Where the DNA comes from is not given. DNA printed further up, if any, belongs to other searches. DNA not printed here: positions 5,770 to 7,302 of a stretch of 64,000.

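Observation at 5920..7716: Bona fide HydF-like [FeFe]-hydrogenase maturase GTPase, apparently orphan, fused in an operon with a small SAM methyltransferase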

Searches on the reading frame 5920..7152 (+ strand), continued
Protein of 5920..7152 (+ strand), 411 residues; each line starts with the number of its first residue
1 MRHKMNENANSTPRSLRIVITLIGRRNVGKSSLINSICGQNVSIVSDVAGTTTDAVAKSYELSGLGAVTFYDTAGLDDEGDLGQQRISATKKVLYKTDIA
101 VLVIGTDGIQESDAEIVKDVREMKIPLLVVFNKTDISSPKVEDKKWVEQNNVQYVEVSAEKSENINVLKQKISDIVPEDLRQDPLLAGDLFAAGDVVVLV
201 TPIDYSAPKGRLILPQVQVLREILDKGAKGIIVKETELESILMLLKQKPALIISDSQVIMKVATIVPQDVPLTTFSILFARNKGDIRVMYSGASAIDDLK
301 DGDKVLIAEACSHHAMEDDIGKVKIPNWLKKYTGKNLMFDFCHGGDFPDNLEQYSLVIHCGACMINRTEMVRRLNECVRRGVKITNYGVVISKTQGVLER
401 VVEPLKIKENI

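Call 51: search_protein_families(library=pfam, proteins=[L014:6235-8097:+, L011:7617-9503:+, L011:14172-16025:+, L015:4394-6163:+, L014:3792-4535:-, L014:2524-3789:-, L014:1568-2524:-, L014:8163-9029:+, L012:12594-14201:-, L011:4834-6336:-], max_evalue=0.00001)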
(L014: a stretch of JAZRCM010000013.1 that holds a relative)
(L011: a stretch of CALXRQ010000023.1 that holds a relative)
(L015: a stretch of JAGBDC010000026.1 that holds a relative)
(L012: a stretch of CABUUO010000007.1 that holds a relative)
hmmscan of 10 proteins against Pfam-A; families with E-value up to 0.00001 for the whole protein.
L014:6235-8097:+ (621 aa): 0 families

L011:7617-9503:+ (629 aa): 4 families
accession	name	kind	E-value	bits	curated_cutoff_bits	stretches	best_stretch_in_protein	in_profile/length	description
PF02421.24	FeoB_N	-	6.8e-46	156.1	27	1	28-176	2-156/156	Ferrous iron transport protein B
PF07670.19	Gate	-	4.2e-26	91.9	29.6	2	337-430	3-102/104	Nucleoside recognition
PF01926.29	MMR_HSR1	-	6.2e-16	59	21.9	1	28-134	1-113/113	50S ribosome-binding GTPase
PF07664.17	FeoB_C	-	2.8e-12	46.6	26.6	1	439-489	2-54/54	Ferrous iron transport protein B C terminus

L011:14172-16025:+ (618 aa): 2 families
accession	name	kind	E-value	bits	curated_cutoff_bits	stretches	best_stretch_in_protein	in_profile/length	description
PF00122.25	E1-E2_ATPase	-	3.9e-50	170.3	28.1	1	115-294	3-180/181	E1-E2 ATPase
PF00702.32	Hydrolase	-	1.1e-29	104.6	26.4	1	313-521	3-190/191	haloacid dehalogenase-like hydrolase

L015:4394-6163:+ (590 aa): 13 families
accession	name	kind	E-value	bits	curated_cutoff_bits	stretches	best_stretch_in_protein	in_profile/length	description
PF07719.23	TPR_2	-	1.9e-29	99.7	27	0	522-552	3-33/34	Tetratricopeptide repeat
PF13181.12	TPR_8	-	4.5e-25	86.1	25.7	0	422-449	5-32/34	Tetratricopeptide repeat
PF00515.34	TPR_1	-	2.2e-22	78.3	27.8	0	424-450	7-33/34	Tetratricopeptide repeat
PF13432.12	TPR_16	-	2.7e-21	76.1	32.7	0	492-543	3-53/65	Tetratricopeptide repeat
PF13428.12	TPR_14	-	5.1e-18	64.2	23.5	0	522-556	3-37/44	Tetratricopeptide repeat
PF13424.12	TPR_12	-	1.2e-17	64.3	30.1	0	380-445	5-72/77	Tetratricopeptide repeat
PF13174.12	TPR_6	-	3.8e-16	59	26.3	0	422-446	4-28/33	Tetratricopeptide repeat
PF14559.12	TPR_19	-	8.5e-14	52.1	25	0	499-540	4-45/68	Tetratricopeptide repeat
PF13374.12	TPR_10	-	3.8e-12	46.2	27.5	0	490-512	6-28/42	Tetratricopeptide repeat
PF13176.12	TPR_7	-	2e-11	43.4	27.9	0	491-516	4-29/36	Tetratricopeptide repeat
PF12895.13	ANAPC3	-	3.7e-08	34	27.2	0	60-137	3-82/82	Anaphase-promoting complex, cyclosome, subunit 3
PF13414.12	TPR_11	-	4.9e-08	33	26.8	0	495-534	3-42/42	TPR repeat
PF25062.1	ARM_TT21_N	-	3.7e-06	27.3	40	0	7-164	60-221/222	Tetratricopeptide repeat protein 21 N-terminal ARM repeat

L014:3792-4535:- (248 aa): 1 family
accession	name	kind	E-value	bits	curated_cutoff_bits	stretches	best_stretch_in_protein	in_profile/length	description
PF04028.18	DUF374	-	1.6e-20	72.9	26.8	1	72-140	1-69/69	Domain of unknown function (DUF374)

L014:2524-3789:- (422 aa): 1 family
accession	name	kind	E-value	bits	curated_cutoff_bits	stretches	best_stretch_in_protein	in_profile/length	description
PF04413.22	Glycos_transf_N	-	4.6e-58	196.1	23.9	1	34-209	1-177/179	3-Deoxy-D-manno-octulosonic-acid transferase (kdotransferase)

L014:1568-2524:- (319 aa): 1 family
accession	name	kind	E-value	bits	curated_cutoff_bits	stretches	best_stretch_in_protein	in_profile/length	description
PF02606.20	LpxK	-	3.1e-84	283.3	27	1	14-315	2-325/328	Tetraacyldisaccharide-1-P 4'-kinase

L014:8163-9029:+ (289 aa): 0 families

L012:12594-14201:- (536 aa): 2 families
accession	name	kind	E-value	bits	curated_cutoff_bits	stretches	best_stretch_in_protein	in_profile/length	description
PF00884.28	Sulfatase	-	8.4e-67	226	25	1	231-517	3-301/301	Sulfatase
PF08019.17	EptA_B_N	-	2.5e-42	144.8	22.3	1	57-204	4-151/152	Phosphoethanolamine transferase EptA/EptB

L011:4834-6336:- (501 aa): 4 families
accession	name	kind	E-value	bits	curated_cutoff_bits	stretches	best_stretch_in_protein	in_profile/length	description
PF00005.33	ABC_tran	-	1.1e-61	207.9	25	2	25-162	2-136/137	ABC transporter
PF13304.12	AAA_21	-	3.1e-16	60.7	27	0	129-187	232-293/304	AAA domain, putative AbiEii toxin, Type IV TA system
PF13476.12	AAA_23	-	2.4e-06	28.8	27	0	22-59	8-44/201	AAA domain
PF13555.12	AAA_29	-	3.8e-06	27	27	0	276-300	13-37/61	P-loop containing region of AAA domain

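Call 52: find_encoding_contigs(protein=P0070, flank=10000, max_places=1)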
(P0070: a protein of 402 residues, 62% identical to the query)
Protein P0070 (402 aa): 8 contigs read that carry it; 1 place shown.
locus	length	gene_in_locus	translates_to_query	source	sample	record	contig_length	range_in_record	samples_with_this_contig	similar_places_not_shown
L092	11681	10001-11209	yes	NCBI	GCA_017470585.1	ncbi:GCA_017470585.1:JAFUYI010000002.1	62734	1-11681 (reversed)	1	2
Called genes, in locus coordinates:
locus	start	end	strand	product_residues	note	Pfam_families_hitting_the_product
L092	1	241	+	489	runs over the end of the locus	-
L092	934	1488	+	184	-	-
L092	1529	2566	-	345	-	-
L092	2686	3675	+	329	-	PF04055:Radical_SAM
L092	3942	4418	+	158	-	-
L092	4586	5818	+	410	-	PF13173:AAA_14, PF13635:DUF4143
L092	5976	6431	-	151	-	PF03938:OmpH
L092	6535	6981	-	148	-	PF00578:AhpC-TSA, PF08534:Redoxin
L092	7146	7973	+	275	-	PF21711:DCTN5 (faint), PF25084:LbH_EIF2B (faint), PF25087:GMPPB_C, PF00132:Hexapep, PF13720:Acetyltransf_11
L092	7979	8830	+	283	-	PF17930:LpxI_N, PF06230:LpxI_C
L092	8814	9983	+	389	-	PF02684:LpxB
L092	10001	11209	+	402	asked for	PF00009:GTP_EFTU (faint), PF02421:FeoB_N (weak), PF01926:MMR_HSR1, PF18128:HydF_dimer, PF18133:HydF_tetramer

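Call 53: find_encoding_contigs(protein=P0074, flank=10000, max_places=1)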
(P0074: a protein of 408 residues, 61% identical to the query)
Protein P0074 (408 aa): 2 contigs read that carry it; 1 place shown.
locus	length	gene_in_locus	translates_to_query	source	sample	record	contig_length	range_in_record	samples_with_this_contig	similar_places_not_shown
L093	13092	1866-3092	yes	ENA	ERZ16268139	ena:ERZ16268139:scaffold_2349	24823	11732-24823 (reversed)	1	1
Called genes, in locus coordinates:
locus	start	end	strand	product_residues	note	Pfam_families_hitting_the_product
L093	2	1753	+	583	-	?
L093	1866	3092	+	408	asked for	PF03193:RsgA_GTPase (faint), PF00350:Dynamin_N (faint), PF01926:MMR_HSR1, PF02421:FeoB_N, PF18128:HydF_dimer, PF18133:HydF_tetramer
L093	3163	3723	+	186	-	PF05175:MTS (weak), PF02390:Methyltransf_4 (weak), PF13847:Methyltransf_31, PF08242:Methyltransf_12 (weak), PF13649:Methyltransf_25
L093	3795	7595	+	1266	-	-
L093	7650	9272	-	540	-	PF08019:EptA_B_N, PF00884:Sulfatase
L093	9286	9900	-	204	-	-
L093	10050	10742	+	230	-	PF00072:Response_reg, PF00486:Trans_reg_C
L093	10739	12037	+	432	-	PF00512:HisKA, PF02518:HATPase_c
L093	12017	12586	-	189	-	PF10707:YrbL-PhoP_reg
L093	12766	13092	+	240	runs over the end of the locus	-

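Call 55: find_homologous_proteins(query=L092:2686-3672:+)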
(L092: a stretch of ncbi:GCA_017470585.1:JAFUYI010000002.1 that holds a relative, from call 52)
Query L092:2686-3672:+ (329 aa): 8000 proteins with E <= 0.001 among 8000 candidates; the best 120 are listed.
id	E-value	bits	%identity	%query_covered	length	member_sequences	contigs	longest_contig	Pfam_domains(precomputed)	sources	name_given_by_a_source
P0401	2.5e-223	758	100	100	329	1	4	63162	PF04055.28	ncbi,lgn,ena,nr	ncbi:MAG: [Alphaproteobacteria bacterium]|nr:[FeFe] hydrogenase H-cluster radical SAM maturase HydE 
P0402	1.1e-192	657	86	100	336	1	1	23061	PF04055.28,PF06968.19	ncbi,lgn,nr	ncbi:MAG: [FeFe] hydrogenase H-cluster radical SAM maturase HydE [Rhodospirillales bacterium]|nr:[Fe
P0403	2.7e-192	656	85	100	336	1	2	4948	PF04055.28,PF06968.19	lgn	-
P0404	3.6e-192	656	85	100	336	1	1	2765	PF04055.28,PF06968.19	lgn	-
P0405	5.9e-192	655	85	100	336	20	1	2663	PF04055.28,PF06968.19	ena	-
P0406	1.5e-191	654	85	100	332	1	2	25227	PF04055.28,PF06968.19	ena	-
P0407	2.0e-189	647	84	100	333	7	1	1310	PF04055.28,PF06968.19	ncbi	-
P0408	1.0e-188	644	84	100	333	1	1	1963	PF04055.28,PF06968.19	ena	-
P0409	3.0e-188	643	83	100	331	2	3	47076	PF04055.28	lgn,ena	-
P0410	4.9e-188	642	85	99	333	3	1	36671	PF04055.28,PF06968.19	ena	-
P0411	2.4e-187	640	83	100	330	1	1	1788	PF04055.28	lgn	-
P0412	1.3e-186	637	83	100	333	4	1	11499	PF04055.28,PF06968.19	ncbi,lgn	-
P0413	6.3e-186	635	83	100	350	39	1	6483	PF04055.28,PF06968.19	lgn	-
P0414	7.5e-186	635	82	100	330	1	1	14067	PF04055.28,PF06968.19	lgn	-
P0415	4.6e-185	632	82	100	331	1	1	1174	PF04055.28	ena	-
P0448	7.0e-181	619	80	99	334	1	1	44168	PF04055.28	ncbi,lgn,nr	ncbi:MAG: [FeFe] hydrogenase H-cluster radical SAM maturase HydE [Alphaproteobacteria bacterium]|nr:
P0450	1.7e-180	617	80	100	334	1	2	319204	PF04055.28,PF06968.19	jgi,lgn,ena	-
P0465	3.7e-179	613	81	100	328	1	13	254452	PF04055.28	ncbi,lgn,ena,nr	ncbi:MAG: [Alphaproteobacteria bacterium]|nr:[FeFe] hydrogenase H-cluster radical SAM maturase HydE 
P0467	4.5e-179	613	79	99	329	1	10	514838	PF04055.28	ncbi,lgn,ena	-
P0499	2.3e-176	604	78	100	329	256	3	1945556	PF04055.28,PF06968.19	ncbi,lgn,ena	-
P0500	2.3e-176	604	79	99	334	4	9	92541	PF04055.28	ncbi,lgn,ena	-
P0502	3.4e-176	603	79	100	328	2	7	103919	PF04055.28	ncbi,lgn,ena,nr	ncbi:MAG: [Alphaproteobacteria bacterium]|nr:[FeFe] hydrogenase H-cluster radical SAM maturase HydE 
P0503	3.7e-176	603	79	100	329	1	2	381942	PF04055.28,PF06968.19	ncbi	-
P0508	4.8e-176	603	78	100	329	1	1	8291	PF04055.28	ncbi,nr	ncbi:MAG: [FeFe] hydrogenase H-cluster radical SAM maturase HydE [Acetobacter sp.]|nr:[FeFe] hydroge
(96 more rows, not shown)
